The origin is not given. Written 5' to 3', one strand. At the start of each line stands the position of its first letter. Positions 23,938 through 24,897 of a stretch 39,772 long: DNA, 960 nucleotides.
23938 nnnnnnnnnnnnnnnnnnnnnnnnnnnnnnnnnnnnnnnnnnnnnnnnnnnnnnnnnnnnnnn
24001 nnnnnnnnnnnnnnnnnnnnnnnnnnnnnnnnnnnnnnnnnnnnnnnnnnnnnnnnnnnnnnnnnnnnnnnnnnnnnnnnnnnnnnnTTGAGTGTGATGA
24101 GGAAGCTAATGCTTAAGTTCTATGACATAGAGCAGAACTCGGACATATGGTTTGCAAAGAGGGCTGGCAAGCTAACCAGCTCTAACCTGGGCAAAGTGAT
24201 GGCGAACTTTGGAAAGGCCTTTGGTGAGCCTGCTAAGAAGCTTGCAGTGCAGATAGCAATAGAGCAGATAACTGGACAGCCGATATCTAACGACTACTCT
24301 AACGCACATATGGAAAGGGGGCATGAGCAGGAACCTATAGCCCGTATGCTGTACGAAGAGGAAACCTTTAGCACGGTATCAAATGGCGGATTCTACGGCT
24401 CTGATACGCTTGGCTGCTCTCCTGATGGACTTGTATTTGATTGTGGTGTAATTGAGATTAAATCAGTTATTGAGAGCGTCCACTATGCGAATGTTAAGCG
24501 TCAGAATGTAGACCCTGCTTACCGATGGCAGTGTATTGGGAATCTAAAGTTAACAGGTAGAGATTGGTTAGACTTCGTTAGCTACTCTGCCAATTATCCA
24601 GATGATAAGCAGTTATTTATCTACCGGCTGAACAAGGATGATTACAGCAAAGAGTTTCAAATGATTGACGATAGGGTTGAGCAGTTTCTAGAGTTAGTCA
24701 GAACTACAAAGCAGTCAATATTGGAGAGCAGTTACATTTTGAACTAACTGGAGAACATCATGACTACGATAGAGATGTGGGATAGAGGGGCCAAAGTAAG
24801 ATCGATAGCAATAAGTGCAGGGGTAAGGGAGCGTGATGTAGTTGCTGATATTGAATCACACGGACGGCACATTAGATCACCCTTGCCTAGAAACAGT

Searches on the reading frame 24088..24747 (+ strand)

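Call 12: search_protein_families(library=pfam, proteins=[window:24088-24747:+], max_evalue=0.01)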
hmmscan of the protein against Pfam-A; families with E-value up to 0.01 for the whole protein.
window:24088-24747:+ (219 aa): 1 family
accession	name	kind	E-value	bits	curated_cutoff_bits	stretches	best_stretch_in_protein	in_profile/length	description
PF09588.16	YqaJ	-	2.8e-18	67.1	22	1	21-158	2-149/150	YqaJ-like viral recombinase domain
